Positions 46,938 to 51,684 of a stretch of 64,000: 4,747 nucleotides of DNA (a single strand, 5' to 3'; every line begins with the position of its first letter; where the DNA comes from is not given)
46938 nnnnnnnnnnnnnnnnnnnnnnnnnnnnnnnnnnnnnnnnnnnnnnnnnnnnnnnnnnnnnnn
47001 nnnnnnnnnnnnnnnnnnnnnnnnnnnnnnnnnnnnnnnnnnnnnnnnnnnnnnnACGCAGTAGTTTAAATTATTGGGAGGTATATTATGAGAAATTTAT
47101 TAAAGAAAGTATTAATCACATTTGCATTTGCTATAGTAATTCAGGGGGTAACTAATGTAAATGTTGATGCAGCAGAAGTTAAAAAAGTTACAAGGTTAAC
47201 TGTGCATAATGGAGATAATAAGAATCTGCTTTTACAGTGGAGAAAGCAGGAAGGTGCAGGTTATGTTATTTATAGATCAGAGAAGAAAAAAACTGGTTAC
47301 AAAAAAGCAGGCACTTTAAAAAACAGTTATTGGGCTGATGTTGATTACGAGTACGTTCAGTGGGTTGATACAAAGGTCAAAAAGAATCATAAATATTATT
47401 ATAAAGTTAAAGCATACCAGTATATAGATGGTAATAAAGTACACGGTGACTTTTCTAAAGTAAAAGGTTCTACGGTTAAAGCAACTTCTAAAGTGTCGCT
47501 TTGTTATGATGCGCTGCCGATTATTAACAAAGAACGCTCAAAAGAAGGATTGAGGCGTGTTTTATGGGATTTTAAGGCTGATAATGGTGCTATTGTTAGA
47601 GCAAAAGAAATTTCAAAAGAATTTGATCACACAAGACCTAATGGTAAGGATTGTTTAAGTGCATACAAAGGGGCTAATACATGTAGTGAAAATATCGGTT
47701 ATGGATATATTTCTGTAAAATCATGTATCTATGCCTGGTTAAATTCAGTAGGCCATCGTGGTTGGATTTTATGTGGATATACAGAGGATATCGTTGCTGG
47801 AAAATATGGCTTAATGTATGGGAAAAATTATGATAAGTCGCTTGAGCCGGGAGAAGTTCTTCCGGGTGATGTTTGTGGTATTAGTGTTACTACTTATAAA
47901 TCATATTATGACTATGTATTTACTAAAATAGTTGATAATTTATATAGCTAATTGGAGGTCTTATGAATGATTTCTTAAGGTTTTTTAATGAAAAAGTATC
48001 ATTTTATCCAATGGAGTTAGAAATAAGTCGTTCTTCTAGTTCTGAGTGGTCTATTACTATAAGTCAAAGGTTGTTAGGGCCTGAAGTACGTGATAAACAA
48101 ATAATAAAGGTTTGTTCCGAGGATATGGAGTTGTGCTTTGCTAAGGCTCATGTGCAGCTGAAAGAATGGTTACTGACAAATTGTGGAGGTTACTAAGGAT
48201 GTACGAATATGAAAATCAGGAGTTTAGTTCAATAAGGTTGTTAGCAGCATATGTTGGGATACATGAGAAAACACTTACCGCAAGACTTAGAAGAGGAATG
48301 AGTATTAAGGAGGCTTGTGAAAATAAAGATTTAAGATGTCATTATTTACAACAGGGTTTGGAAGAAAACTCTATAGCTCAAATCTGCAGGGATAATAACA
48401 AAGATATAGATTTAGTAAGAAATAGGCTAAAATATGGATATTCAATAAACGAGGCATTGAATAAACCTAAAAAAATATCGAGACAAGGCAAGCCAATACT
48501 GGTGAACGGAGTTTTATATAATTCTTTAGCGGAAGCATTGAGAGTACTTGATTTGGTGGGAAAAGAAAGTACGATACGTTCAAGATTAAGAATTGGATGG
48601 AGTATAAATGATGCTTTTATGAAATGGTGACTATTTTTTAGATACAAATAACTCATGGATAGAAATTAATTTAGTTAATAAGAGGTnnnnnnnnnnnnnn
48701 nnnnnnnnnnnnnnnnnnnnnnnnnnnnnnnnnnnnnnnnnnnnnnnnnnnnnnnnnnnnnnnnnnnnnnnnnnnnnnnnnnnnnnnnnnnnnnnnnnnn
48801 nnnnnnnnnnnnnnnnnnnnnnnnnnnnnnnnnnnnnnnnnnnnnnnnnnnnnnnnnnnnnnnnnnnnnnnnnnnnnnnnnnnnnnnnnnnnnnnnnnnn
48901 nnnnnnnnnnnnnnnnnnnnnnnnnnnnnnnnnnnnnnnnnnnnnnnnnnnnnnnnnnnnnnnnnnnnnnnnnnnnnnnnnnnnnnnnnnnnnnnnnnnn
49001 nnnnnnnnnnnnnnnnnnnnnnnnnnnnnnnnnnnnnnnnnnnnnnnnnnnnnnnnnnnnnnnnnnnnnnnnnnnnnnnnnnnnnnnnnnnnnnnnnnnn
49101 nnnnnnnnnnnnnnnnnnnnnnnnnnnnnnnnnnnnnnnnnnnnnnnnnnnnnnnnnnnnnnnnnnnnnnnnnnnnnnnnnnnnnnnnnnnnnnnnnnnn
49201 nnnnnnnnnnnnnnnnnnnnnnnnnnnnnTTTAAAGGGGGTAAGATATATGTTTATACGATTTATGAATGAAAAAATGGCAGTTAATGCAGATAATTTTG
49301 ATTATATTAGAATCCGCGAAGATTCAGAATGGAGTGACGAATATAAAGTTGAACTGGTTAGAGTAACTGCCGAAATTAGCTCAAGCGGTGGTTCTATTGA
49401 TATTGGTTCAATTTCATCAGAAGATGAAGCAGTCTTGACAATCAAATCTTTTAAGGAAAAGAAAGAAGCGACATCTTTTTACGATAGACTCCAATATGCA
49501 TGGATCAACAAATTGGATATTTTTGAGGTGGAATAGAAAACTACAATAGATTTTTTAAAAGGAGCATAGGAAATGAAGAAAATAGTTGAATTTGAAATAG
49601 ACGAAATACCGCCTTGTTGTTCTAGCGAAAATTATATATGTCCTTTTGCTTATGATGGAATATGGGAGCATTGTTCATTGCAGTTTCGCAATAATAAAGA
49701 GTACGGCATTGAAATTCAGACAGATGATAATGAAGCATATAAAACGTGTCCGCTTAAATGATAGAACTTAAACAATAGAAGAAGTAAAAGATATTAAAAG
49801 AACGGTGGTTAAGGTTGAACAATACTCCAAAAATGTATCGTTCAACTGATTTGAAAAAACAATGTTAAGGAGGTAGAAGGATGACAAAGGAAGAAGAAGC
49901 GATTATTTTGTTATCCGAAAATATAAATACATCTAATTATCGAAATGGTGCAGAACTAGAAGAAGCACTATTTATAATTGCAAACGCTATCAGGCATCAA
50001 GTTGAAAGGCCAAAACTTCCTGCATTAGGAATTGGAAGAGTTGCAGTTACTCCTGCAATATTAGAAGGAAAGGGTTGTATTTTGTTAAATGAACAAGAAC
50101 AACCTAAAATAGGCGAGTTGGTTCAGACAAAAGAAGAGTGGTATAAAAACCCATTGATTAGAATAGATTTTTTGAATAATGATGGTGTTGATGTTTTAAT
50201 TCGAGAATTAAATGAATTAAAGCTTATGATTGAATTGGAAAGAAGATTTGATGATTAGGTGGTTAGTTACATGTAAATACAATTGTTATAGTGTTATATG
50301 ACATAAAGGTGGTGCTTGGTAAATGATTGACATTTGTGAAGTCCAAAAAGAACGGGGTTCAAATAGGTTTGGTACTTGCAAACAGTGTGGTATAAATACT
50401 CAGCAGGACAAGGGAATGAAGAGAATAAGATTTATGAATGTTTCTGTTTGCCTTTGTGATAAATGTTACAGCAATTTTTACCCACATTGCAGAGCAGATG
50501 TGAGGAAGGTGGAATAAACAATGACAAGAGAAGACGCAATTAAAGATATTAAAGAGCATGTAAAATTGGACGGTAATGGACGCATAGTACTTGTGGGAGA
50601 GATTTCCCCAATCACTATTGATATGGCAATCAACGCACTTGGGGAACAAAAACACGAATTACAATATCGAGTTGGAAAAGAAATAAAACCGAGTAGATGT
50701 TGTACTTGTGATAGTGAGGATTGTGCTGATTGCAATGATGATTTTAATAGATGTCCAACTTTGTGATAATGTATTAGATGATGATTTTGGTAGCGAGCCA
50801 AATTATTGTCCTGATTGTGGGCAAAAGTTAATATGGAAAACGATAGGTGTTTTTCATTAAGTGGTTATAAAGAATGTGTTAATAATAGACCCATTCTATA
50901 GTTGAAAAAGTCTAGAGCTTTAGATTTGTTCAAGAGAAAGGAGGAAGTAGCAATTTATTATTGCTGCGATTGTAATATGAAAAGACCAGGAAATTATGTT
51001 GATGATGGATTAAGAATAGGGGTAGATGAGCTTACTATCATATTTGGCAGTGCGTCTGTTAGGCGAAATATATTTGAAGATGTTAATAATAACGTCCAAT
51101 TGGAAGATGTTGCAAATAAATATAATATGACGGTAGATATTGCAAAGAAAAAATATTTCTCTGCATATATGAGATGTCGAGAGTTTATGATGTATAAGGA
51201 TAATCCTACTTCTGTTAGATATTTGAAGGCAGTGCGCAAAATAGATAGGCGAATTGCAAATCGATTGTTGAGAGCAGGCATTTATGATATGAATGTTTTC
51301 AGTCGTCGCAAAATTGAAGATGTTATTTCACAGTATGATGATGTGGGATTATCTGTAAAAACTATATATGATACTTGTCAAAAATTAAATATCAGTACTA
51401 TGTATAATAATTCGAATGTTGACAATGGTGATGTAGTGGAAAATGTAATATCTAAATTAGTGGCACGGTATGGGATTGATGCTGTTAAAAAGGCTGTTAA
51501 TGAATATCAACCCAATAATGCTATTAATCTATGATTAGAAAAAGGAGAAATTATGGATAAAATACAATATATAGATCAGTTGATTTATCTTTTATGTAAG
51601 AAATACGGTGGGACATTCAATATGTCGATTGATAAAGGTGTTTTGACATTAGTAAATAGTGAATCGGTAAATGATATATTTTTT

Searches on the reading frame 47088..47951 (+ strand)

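Call 59: search_protein_families(library=pfam, proteins=[window:47088-47951:+], max_evalue=0.001)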
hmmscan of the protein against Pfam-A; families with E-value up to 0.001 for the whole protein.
window:47088-47951:+ (287 aa): 1 family
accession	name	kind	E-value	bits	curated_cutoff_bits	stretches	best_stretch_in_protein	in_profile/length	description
PF00188.32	CAP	-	1.2e-08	36.2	21.1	1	146-228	4-91/117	Cysteine-rich secretory protein family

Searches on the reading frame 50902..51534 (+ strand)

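Call 14: search_protein_families(library=pfam, proteins=[window:50902-51534:+], max_evalue=0.01)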
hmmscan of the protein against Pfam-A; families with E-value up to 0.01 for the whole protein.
window:50902-51534:+ (210 aa): 0 families

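Call 71: search_protein_families(library=ncbifam, proteins=[window:50902-51534:+], max_evalue=0.05)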
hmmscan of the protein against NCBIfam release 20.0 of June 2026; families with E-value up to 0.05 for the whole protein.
window:50902-51534:+ (210 aa): 0 families

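Call 115: search_protein_families(library=phrogs, proteins=[window:50902-51534:+], max_evalue=0.01)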
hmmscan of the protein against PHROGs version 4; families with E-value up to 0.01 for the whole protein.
window:50902-51534:+ (210 aa): 2 families
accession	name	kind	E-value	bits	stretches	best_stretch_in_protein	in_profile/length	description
phrog_9565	-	unknown function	0.0015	19.4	1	53-87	10-44/64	-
phrog_33025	-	unknown function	0.007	17.6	0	45-88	9-53/102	-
